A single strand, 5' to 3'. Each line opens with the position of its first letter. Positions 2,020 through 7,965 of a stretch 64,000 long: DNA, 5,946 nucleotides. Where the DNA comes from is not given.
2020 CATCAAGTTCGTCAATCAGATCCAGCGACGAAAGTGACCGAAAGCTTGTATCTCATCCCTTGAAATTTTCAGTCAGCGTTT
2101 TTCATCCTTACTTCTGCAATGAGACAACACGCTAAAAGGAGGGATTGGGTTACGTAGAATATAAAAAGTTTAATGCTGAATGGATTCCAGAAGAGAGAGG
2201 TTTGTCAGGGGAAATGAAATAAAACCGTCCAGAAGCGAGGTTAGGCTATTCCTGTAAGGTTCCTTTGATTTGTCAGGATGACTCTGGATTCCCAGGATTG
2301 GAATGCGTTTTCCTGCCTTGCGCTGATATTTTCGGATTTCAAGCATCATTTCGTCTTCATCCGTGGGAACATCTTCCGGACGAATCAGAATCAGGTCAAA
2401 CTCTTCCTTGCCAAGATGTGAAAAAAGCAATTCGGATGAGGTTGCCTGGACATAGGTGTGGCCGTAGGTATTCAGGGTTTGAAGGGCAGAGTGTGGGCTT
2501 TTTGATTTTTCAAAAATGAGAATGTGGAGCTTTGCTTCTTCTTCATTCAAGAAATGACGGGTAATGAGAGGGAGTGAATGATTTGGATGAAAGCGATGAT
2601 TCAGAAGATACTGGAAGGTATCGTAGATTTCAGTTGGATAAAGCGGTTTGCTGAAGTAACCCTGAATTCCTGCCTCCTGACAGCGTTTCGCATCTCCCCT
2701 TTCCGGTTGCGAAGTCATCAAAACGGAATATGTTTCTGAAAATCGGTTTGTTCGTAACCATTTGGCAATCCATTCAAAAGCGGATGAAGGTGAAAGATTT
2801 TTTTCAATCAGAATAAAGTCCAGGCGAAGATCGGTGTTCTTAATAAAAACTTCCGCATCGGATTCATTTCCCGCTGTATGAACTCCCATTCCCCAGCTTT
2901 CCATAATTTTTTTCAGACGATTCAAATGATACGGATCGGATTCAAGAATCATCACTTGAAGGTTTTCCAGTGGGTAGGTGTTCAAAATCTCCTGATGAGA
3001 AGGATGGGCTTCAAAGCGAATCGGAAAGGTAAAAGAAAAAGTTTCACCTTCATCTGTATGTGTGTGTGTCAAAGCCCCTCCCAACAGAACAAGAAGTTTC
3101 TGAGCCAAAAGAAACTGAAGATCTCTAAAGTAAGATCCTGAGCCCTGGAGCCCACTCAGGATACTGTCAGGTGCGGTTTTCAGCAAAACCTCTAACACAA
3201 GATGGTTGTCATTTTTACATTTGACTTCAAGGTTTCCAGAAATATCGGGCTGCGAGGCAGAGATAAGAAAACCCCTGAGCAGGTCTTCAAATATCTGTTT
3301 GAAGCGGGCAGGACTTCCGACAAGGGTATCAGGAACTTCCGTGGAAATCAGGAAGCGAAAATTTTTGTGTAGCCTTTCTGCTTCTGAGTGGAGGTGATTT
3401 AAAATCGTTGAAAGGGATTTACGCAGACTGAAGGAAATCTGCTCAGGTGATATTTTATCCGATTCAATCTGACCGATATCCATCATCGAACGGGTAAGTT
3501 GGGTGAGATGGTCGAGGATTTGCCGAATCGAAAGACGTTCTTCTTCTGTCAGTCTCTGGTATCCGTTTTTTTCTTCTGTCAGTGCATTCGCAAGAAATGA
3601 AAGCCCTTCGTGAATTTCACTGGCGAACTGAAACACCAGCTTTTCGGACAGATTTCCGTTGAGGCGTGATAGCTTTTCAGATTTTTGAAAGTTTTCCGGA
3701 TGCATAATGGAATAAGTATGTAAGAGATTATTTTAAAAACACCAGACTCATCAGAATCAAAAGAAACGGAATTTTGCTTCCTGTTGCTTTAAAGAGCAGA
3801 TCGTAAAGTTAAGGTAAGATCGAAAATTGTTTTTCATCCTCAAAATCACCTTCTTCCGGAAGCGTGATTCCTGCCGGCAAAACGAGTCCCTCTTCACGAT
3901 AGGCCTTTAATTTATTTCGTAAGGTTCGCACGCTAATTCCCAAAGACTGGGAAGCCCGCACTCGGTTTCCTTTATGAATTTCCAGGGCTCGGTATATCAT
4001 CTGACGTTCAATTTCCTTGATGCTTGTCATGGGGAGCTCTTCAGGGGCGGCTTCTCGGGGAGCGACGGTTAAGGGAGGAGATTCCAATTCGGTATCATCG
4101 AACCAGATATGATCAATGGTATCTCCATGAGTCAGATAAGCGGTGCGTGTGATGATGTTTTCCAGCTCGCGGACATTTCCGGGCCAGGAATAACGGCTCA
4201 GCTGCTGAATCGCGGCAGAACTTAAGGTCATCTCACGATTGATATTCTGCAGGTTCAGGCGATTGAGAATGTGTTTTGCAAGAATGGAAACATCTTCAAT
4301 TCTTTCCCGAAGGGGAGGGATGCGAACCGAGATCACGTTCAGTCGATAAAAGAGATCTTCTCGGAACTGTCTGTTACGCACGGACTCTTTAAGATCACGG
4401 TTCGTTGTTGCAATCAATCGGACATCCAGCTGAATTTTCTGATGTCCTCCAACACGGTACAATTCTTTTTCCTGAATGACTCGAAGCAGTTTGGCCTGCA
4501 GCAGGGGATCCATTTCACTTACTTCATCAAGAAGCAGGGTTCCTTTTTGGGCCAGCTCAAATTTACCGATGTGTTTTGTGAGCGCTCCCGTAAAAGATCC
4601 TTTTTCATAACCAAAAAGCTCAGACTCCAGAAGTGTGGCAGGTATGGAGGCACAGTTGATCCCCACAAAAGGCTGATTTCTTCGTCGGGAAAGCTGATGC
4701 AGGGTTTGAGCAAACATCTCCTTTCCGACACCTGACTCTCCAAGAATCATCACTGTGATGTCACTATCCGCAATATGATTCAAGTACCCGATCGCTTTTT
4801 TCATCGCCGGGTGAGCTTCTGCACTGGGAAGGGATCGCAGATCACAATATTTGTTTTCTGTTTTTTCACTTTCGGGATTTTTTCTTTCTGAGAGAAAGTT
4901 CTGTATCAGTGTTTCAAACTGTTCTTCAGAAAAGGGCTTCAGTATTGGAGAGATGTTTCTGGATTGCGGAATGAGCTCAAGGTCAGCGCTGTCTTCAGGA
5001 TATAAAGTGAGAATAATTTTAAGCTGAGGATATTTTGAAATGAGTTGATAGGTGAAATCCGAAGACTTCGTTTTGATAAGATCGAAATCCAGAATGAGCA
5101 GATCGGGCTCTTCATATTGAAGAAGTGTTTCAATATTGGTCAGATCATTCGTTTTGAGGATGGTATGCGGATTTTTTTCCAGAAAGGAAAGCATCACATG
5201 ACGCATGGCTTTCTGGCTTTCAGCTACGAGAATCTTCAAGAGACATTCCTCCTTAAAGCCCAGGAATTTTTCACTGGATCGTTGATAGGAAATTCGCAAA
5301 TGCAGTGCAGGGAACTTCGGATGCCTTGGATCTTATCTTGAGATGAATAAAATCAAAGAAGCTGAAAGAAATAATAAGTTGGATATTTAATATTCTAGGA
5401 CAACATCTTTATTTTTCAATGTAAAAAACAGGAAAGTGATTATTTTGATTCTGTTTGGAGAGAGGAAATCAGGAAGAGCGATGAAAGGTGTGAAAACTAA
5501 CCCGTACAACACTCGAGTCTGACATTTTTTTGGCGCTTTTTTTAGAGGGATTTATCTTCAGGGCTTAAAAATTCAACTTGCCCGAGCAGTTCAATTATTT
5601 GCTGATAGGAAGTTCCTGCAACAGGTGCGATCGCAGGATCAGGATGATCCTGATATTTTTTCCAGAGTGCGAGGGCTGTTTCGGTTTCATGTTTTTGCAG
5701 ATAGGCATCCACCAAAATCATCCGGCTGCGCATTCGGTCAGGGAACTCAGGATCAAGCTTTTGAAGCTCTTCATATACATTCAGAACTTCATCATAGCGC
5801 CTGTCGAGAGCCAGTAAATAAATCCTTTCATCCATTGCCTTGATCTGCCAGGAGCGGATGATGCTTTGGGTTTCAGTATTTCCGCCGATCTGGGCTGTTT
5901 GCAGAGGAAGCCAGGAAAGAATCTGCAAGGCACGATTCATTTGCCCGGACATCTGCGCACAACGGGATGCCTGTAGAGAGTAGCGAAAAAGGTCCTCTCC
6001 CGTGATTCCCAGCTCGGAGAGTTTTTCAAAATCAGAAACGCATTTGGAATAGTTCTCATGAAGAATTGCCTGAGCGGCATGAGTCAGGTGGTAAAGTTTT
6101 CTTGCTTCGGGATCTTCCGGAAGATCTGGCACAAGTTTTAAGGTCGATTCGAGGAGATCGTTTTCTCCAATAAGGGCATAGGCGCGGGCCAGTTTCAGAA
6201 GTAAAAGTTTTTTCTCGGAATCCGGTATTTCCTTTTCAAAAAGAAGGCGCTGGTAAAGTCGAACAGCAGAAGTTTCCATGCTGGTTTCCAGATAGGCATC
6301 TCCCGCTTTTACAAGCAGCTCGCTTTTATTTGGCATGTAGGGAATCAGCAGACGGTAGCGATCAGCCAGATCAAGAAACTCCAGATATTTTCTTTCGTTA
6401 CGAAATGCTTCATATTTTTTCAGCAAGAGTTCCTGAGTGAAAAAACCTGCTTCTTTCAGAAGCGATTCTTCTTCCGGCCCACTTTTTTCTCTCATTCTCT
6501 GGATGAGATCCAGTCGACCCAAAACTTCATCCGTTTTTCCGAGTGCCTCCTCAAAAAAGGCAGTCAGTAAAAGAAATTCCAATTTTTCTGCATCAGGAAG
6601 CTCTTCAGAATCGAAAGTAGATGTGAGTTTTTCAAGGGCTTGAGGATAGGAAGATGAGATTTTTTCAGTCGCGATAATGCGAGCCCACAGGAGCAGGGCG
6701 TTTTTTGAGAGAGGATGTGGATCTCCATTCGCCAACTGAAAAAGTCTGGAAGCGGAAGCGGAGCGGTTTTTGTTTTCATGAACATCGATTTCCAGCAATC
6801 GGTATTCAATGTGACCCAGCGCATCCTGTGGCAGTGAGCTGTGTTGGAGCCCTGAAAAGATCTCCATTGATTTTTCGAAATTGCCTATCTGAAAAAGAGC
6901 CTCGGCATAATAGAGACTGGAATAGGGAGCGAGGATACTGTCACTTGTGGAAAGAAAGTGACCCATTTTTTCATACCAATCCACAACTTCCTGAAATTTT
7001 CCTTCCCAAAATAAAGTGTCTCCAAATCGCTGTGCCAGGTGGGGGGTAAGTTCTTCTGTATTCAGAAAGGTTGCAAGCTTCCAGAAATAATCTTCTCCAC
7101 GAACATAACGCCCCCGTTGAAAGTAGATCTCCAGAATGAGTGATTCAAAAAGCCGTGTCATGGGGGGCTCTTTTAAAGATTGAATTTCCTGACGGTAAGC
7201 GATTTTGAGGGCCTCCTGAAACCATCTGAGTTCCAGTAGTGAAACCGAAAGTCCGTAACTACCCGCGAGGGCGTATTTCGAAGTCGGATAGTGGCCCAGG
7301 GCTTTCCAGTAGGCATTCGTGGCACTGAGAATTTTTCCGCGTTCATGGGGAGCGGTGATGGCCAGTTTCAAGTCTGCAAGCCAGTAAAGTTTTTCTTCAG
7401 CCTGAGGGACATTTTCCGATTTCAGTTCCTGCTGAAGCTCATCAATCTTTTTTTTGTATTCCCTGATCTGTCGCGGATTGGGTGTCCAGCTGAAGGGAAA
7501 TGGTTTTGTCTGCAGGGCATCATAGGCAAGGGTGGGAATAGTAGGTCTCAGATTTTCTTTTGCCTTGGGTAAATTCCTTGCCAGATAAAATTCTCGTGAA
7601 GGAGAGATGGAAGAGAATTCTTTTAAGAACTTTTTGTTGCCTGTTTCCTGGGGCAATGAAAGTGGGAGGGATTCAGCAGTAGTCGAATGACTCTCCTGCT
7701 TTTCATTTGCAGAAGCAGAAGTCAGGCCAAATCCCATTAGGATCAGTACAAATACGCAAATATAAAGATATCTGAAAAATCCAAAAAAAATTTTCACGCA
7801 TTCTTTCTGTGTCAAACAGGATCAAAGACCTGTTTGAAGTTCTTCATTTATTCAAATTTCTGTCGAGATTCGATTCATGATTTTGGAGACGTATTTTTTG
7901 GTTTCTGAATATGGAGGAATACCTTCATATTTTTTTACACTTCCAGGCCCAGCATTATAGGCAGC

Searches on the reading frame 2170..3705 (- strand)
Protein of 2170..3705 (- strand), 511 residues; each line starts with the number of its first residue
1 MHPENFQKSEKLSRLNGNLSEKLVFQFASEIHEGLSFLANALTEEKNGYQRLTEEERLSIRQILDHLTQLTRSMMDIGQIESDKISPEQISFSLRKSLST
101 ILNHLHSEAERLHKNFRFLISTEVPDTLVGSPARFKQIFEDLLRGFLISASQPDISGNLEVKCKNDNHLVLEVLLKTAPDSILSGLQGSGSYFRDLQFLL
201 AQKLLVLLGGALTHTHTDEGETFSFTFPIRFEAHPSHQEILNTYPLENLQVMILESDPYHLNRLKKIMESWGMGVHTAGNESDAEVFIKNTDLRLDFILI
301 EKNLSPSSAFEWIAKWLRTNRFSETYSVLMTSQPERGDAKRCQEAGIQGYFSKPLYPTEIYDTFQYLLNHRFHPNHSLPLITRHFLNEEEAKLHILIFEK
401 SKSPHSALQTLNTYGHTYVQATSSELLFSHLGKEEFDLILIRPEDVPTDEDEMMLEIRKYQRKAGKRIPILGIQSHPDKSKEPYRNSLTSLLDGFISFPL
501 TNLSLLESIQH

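Call 28: search_protein_families(library=pfam, proteins=[window:2170-3705:-], max_evalue=0.001)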
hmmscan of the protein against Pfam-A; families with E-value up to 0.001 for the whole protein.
window:2170-3705:- (511 aa): 1 family
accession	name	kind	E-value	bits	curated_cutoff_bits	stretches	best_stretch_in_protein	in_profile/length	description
PF00072.30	Response_reg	-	3.3e-08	34.1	30.2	1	251-362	1-108/111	Response regulator receiver domain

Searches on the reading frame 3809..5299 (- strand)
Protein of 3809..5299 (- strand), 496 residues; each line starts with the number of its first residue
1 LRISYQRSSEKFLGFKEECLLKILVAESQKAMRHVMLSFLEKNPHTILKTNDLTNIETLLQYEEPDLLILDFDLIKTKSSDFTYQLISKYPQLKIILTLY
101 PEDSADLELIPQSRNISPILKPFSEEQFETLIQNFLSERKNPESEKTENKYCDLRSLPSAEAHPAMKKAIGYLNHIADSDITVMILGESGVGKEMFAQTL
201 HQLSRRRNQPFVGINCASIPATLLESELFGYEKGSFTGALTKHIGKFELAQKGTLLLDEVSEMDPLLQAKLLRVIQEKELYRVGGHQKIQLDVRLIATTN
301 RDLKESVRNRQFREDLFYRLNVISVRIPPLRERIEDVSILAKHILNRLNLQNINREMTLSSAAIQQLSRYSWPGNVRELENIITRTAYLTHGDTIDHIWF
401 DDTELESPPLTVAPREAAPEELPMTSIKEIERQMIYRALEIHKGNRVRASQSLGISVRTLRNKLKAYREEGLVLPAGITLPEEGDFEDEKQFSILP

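Call 28: search_protein_families(library=pfam, proteins=[window:3809-5299:-], max_evalue=0.001)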
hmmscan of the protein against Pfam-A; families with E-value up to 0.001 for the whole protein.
window:3809-5299:- (496 aa): 9 families
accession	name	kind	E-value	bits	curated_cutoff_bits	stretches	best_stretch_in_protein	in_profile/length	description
PF00158.32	Sigma54_activat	-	3e-68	229.2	20.2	1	163-325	5-167/168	Sigma-54 interaction domain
PF14532.12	Sigma54_activ_2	-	5.8e-22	78.8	25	1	172-330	13-138/138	Sigma-54 interaction domain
PF25601.1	AAA_lid_14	-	3.7e-19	68.8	27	1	331-396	1-66/87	AAA+ ATPase lid domain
PF02954.25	HTH_8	-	7.2e-12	45.3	22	1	427-467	2-42/42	Bacterial regulatory protein, Fis family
PF07728.20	AAA_5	-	2.1e-08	34.7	22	1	183-302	2-124/139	AAA domain (dynein-related subfamily)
PF00072.30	Response_reg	-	1.4e-06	28.8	30.2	1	23-132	1-110/111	Response regulator receiver domain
PF07724.20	AAA_2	-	2.6e-05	24.7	27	1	181-311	4-135/166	AAA domain (Cdc48 subfamily)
PF05729.18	NACHT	-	9e-05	22.8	26.7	0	182-209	2-29/167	NACHT domain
PF18024.7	HTH_50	-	0.00013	22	27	1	427-467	8-47/50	Helix-turn-helix domain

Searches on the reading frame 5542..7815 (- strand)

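Call 28: search_protein_families(library=pfam, proteins=[window:5542-7815:-], max_evalue=0.001)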
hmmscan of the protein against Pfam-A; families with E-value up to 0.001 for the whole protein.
window:5542-7815:- (757 aa): 2 families
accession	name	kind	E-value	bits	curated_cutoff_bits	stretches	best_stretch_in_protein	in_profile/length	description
PF13428.12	TPR_14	-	2.3e-05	25.1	23.5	0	663-693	6-36/44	Tetratricopeptide repeat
PF14559.12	TPR_19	-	0.00012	22.7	25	0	671-717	4-47/68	Tetratricopeptide repeat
